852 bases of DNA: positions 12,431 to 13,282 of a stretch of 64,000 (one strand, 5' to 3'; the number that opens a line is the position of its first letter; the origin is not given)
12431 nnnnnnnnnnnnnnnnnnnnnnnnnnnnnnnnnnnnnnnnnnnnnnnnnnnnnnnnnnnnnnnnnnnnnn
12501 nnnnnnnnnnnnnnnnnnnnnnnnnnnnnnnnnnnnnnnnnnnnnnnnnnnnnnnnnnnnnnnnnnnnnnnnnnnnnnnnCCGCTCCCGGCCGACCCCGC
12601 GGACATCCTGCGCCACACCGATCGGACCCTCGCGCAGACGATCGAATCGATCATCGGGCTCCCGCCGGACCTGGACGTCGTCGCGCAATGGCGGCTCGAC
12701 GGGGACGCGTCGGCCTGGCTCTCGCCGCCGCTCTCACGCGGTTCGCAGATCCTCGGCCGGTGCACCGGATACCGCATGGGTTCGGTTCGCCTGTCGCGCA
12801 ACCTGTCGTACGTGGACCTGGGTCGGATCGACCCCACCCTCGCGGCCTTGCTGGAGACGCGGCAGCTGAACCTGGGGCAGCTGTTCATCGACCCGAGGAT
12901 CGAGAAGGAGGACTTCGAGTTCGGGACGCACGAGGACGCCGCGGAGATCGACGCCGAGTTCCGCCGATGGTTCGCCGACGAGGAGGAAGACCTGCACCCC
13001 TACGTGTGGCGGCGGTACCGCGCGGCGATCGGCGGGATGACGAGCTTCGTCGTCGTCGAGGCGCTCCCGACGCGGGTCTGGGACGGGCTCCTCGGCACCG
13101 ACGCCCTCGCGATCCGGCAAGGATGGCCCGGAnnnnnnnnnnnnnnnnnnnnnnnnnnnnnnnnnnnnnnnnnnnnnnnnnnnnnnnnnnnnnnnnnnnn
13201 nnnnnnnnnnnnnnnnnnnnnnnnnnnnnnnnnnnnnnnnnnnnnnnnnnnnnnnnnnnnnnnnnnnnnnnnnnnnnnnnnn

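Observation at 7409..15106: Operon linking 'hydrolase 2/hydrolase 1' pair, halogenase-like flavoenzyme, chorismate-to-hydroxybenzoate module, aryl-acid ligase and ACP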

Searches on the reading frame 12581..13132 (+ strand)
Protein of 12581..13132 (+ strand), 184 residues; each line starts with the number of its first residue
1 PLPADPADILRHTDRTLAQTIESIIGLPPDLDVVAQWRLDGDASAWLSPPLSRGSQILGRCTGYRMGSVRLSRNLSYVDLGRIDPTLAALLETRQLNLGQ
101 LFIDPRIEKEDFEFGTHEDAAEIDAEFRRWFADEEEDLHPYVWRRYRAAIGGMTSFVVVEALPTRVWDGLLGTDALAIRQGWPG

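Call 19: search_solved_structures(query=A2, max_evalue=10, show_alignments=3)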
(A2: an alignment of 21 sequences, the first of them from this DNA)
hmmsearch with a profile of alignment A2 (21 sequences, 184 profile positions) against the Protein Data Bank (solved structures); distinct sequences matched with E-value up to 10: 1.
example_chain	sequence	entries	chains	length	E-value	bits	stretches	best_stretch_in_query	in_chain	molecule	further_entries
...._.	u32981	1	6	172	0.00013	24.7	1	6-110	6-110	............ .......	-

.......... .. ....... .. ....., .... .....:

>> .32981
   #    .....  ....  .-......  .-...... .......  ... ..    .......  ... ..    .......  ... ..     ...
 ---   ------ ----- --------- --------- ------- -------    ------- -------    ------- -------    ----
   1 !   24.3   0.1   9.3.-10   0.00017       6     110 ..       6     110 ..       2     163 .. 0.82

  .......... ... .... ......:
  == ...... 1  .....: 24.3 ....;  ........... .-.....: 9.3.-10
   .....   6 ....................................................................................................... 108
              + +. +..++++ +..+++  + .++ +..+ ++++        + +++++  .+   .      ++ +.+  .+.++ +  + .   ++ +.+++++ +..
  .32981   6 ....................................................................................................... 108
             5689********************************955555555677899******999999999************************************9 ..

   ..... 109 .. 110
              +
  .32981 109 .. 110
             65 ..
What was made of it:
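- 12581..13135 (+): C-terminal Rv2949c/DUF98-type chorismate pyruvate-lyase-like domain of the fusion protein. Profile hit to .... at 1.3e-4 (call 19).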

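Call 20: search_protein_families(library=pfam, alignment_id=A2, max_evalue=10)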
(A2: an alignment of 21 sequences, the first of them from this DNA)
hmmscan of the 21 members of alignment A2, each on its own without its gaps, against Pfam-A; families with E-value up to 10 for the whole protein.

A. member 1, seq(184 aa): 0 families

B. families by the number of members that match (of 21 scanned): 1 family
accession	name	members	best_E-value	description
PF01203.25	T2SSN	1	0.094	Type II secretion system (T2SS), protein N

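Call 27: predict_structure(alignment_id=A2)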
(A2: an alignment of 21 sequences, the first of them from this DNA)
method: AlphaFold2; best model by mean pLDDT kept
length: 184 residues; sequences in the alignment: 21
mean_pLDDT: 88.9   pTM: 0.85
mean pLDDT of the five models: 88.9, 88.9, 88.0, 88.0, 87.4
residues with pLDDT >= 90: 129; 70-90: 40; 50-70: 12; < 50: 3
segments of 3 or more residues with pLDDT < 50: 182-184
pLDDT, mean of each block of 10 residues (from residue 1): 94 94 94 93 72 86 96 95 91 86 88 96 96 94 94 86 96 66 46
secondary structure, 60 per line:
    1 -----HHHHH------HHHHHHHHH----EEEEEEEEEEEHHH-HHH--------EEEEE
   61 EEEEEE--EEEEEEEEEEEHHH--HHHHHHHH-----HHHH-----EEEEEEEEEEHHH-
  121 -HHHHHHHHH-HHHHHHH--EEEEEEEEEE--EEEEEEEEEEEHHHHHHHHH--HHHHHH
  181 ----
elements in order: H6-10 H17-25 E30-40 E56-66 E69-79 H85-92 H98-101 E107-116 H122-130 H132-138 E141-150 E153-163 H164-172 H175-180
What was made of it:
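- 12581..13135 (+): AF2 pLDDT 88.9 (call 27).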

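Call 32: fold_search(model_id=the predicted structure, library=pdb)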
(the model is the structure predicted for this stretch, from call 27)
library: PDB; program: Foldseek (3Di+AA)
matches with E <= 10: 1028; with E <= 0.001: 29
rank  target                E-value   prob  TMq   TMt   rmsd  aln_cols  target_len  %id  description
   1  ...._F                1.8e-07  1.00  0.62  0.70   4.9       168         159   17  Crystal structure of protein AF1396 from Archaeoglobus fulgidus, Pfam DUF98 (released 2006-11-21)
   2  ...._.                5.8e-07  1.00  0.62  0.70   4.4       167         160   17  Crystal structure of protein AF1396 from Archaeoglobus fulgidus, Pfam DUF98 (released 2006-11-21)
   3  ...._B                3.3e-06  1.00  0.60  0.71   4.5       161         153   16  Crystal structure of protein AF1396 from Archaeoglobus fulgidus, Pfam DUF98 (released 2006-11-21)
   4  9i0v_A                6.8e-05  1.00  0.53  0.43   5.3       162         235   12  Crystal structure of DasR in complex with a synthetic DasR-binding RNA aptamer (released 2026-01-28)
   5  4zsk_B                8.1e-05  1.00  0.54  0.60   4.8       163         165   12  Crystal structure of the effector-binding domain of DasR (DasR-EBD) in complex with N-acetylglucosamine-6-phosphate (released 2016-06-08)
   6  2pkh_A                9.7e-05  1.00  0.45  0.56   5.8       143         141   12  Structural Genomics, the crystal structure of the C-terminal domain of histidine utilization repressor from Pseudomona (released 2007-05-15)
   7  2pkh_B                1.2e-04  1.00  0.51  0.64   4.5       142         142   14  Structural Genomics, the crystal structure of the C-terminal domain of histidine utilization repressor from Pseudomona (released 2007-05-15)
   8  4zs8_A                1.8e-04  1.00  0.52  0.43   5.3       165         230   12  Crystal structure of ligand-free, full length DasR (released 2016-06-08)
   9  4u0v_B                1.8e-04  1.00  0.43  0.34   7.1       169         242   11  Crystal structure of YvoA from Bacillus subtilis in complex with glucosamine-6-phosphate (released 2015-01-14)
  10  2p19_A                1.9e-04  1.00  0.49  0.59   5.6       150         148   15  Crystal structure of bacterial regulatory protein of gntR family from Corynebacterium glutamicum (released 2007-05-22)
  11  3f8m_A                1.9e-04  1.00  0.48  0.40   6.6       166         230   13  Crystal Structure of PhnF from Mycobacterium smegmatis (released 2009-11-17)
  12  4zs8_B                2.0e-04  1.00  0.54  0.44   5.4       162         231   12  Crystal structure of ligand-free, full length DasR (released 2016-06-08)
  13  3cnv_B                2.4e-04  1.00  0.45  0.51   5.3       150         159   11  Crystal structure of the ligand-binding domain of a putative GntR-family transcriptional regulator from Bordetella bro (released 2008-04-29)
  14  4zsi_A                2.5e-04  1.00  0.52  0.57   5.8       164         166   12  Crystal structure of the effector-binding domain of DasR (DasR-EBD) in complex with glucosamine-6-phosphate (released 2016-06-08)
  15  4zsb                  3.2e-04  1.00  0.51  0.56   5.1       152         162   12  Crystal structure of the ligand-free effector-binding domain of DasR (DasR-EBD) (released 2016-06-08)
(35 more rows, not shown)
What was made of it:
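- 12581..13135 (+): Foldseek: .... TM 0.62/0.70, UbiC 0.59/0.65 (call 32).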

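Call 65: find_related_loci(query=A2, collection=metagenome_contigs, flank=10000)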
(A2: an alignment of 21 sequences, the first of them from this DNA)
Query A2 (184 aa) in metagenome_contigs; peptide patterns used: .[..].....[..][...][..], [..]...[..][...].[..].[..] (x = any residue, [..] = any of these).
94 stretches matched a pattern; 10 encode a relative of the query (tblastn E <= 1e-3); 10 distinct loci.
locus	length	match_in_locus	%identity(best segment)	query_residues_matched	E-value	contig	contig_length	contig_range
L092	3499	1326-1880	85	1-184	2e-104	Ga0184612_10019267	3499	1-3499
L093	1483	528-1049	70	2-175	3e-82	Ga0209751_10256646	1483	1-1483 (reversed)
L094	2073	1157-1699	67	3-183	8e-78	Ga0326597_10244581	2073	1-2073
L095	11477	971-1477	69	2-171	5e-75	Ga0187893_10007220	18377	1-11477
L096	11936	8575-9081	69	2-171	1e-72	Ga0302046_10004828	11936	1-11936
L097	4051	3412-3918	68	2-171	2e-69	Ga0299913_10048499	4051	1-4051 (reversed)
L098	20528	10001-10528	56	1-177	2e-58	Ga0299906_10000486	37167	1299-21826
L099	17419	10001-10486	55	7-168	1e-50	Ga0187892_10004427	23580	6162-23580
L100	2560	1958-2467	49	1-171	1e-43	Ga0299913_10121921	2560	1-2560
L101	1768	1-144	60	131-178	1e-14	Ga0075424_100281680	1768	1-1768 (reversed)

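Call 68: search_protein_families(library=pfam, proteins=[L099:2493-4067:-, L099:4310-5839:+, L099:5821-6345:+, L099:6397-8613:+, L099:9067-9567:+, L099:9917-10534:+, L099:10553-10816:+, L099:12168-13649:+, L099:13646-14281:+, L099:14285-17419:+], max_evalue=0.0001)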
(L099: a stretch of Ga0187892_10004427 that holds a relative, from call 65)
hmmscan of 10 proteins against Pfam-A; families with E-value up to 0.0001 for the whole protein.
L099:2493-4067:- (524 aa): 2 families
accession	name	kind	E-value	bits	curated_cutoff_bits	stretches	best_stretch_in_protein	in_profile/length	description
PF11794.13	HpaB_N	-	2.5e-84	283.5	35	1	20-282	1-270/270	4-hydroxyphenylacetate 3-hydroxylase N terminal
PF03241.18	HpaB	-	3.9e-56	189.8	25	1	291-490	3-201/202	4-hydroxyphenylacetate 3-hydroxylase C terminal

L099:4310-5839:+ (509 aa): 2 families
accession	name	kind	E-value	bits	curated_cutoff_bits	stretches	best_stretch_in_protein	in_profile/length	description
PF01823.24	MACPF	-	6.3e-21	75.9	21.5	1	102-294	4-211/214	MAC/Perforin domain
PF00045.24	Hemopexin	-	4.4e-19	68.6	21.3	2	460-496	1-35/45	Hemopexin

L099:5821-6345:+ (174 aa): 1 family
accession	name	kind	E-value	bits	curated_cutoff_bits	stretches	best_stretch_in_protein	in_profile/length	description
PF05128.17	DUF697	-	1.3e-12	48.2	27.7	1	26-158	20-156/162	Domain of unknown function (DUF697)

L099:6397-8613:+ (738 aa): 2 families
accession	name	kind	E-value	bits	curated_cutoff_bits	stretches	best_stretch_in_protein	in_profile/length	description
PF00702.32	Hydrolase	-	6.7e-30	105.3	26.4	1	398-616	1-191/191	haloacid dehalogenase-like hydrolase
PF00122.25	E1-E2_ATPase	-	1.4e-28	100.1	28.1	1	215-348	5-138/181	E1-E2 ATPase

L099:9067-9567:+ (166 aa): 1 family
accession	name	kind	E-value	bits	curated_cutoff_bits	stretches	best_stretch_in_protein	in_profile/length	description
PF10698.15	DUF2505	-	9.6e-15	55.5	26.9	1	9-160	6-158/158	Protein of unknown function (DUF2505)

L099:9917-10534:+ (205 aa): 0 families

L099:10553-10816:+ (87 aa): 1 family
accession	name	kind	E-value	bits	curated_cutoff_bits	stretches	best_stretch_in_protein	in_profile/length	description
PF00550.31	PP-binding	-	9.1e-09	35.9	20.8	1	21-71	14-63/67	Phosphopantetheine attachment site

L099:12168-13649:+ (493 aa): 2 families
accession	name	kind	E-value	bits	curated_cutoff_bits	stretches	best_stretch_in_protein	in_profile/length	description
PF00501.34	AMP-binding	-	1.4e-33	116.7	29.9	1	120-339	154-383/384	AMP-binding enzyme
PF13193.12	AMP-binding_C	-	5.9e-08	34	24.5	1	394-468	2-76/76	AMP-binding enzyme C-terminal domain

L099:13646-14281:+ (211 aa): 6 families
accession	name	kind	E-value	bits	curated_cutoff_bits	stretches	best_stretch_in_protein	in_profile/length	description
PF13649.12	Methyltransf_25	-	4.9e-14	53.2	27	1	55-143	1-95/97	Methyltransferase domain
PF08241.18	Methyltransf_11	-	1.2e-13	52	21.2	1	56-149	1-95/95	Methyltransferase domain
PF13847.12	Methyltransf_31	-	5.1e-11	42.9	27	1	53-150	5-110/145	Methyltransferase domain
PF13489.12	Methyltransf_23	-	9.7e-10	38.8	27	1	50-151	21-118/164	Methyltransferase domain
PF07021.18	MetW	-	5.2e-08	33.2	21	1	43-142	5-103/193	Methionine biosynthesis protein MetW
PF08242.18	Methyltransf_12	-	8.3e-07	30.1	30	1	56-144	1-95/98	Methyltransferase domain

L099:14285-17419:+ (1045 aa): 10 families
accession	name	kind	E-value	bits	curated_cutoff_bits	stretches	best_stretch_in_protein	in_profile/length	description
PF00501.34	AMP-binding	-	4.6e-83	279.6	29.9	1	45-385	2-384/384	AMP-binding enzyme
PF08242.18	Methyltransf_12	-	5.9e-16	59.4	30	1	559-658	1-98/98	Methyltransferase domain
PF00550.31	PP-binding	-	4.3e-14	52.9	20.8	1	964-1027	2-67/67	Phosphopantetheine attachment site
PF08241.18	Methyltransf_11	-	5.4e-14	53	21.2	1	559-660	1-95/95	Methyltransferase domain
PF13649.12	Methyltransf_25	-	4.8e-13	50.1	27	1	558-656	1-97/97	Methyltransferase domain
PF13193.12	AMP-binding_C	-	1.2e-12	49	24.5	1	441-477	1-39/76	AMP-binding enzyme C-terminal domain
PF13847.12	Methyltransf_31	-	3.4e-11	43.4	27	1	557-673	6-123/145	Methyltransferase domain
PF13489.12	Methyltransf_23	-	8.9e-10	39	27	1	539-663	9-119/164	Methyltransferase domain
PF05401.17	NodS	-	1.4e-05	25.5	24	1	556-662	45-146/201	Nodulation protein S (NodS)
PF01209.24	Ubie_methyltran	-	7.6e-05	22.6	20.1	0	537-666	30-157/233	ubiE/COQ5 methyltransferase family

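Call 75: search_protein_representatives(alignment_id=A2)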
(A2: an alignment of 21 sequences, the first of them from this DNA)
Query: 21 sequences, 184 profile positions. Proteins with E-value up to 0.001 (for the whole library): 68; up to 1e-10: 54; up to 1e-30: 35. The best 68 are listed.
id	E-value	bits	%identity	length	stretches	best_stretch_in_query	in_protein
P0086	1.5e-76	272.3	-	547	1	2-182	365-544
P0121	1.2e-74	266.1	-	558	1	3-175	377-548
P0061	3.9e-74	264.4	-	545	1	4-179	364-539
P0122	1.1e-73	262.9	-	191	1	3-180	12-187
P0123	2.5e-72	258.5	-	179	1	7-182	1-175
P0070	2.0e-71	255.6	-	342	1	3-178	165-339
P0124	2.5e-70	252.0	-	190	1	2-175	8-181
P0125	3.5e-69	248.2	-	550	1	4-177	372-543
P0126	6.2e-69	247.4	-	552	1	4-177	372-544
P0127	1.1e-67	243.3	-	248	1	5-174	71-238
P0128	2.6e-64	232.4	-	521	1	2-178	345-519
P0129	2.2e-63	229.4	-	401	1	3-176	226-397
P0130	1.2e-62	227.0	-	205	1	4-175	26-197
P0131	4.4e-60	218.6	-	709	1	2-181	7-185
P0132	2.6e-56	206.3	-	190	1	3-179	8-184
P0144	3.6e-41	156.9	-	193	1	8-173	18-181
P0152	1.7e-31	125.4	-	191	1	7-175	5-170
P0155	1.0e-24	103.3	-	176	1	5-162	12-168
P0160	1.7e-21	92.8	-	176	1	15-162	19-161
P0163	9.5e-17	77.3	-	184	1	5-174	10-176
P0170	2.9e-12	62.7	-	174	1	5-168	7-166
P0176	9.3e-08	48.0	-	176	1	6-160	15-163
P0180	2.4e-05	40.2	-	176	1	7-108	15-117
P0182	1.7e-04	37.4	-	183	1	7-118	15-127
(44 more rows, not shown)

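Call 76: search_protein_families(library=pfam, proteins=[P0131, P0144, P0152, P0155, P0160, P0163, P0170, P0176, P0180, P0182], max_evalue=0.01)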
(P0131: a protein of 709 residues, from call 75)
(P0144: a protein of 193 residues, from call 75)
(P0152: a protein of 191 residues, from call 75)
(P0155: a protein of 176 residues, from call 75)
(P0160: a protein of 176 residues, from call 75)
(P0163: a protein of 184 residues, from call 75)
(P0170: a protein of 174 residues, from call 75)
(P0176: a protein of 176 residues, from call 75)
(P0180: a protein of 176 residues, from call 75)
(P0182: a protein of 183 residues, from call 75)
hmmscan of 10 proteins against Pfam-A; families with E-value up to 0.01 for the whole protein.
P0131 (709 aa): 2 families
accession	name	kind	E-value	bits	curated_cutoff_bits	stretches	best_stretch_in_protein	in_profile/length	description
PF00501.34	AMP-binding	-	1.7e-79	267.9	29.9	1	219-567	10-384/384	AMP-binding enzyme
PF13193.12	AMP-binding_C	-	5.6e-18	66.1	24.5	1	616-691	1-76/76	AMP-binding enzyme C-terminal domain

P0144 (193 aa): 0 families

P0152 (191 aa): 0 families

P0155 (176 aa): 0 families

P0160 (176 aa): 0 families

P0163 (184 aa): 0 families

P0170 (174 aa): 0 families

P0176 (176 aa): 1 family
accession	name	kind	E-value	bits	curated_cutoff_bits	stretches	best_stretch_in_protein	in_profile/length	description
PF01947.21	Rv2949c-like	-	3e-08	34.2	22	1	22-167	3-143/149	Chorismate pyruvate-lyase Rv2949c-like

P0180 (176 aa): 1 family
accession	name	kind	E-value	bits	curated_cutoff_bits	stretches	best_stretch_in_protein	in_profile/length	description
PF01947.21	Rv2949c-like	-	8.1e-11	42.5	22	1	19-167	1-142/149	Chorismate pyruvate-lyase Rv2949c-like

P0182 (183 aa): 1 family
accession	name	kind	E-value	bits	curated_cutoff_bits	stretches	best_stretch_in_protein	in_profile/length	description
PF01947.21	Rv2949c-like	-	1.1e-07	32.4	22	1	19-133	1-112/149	Chorismate pyruvate-lyase Rv2949c-like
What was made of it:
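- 12581..13135 (+): The profile reaches PF01947 members (calls 75, 76).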
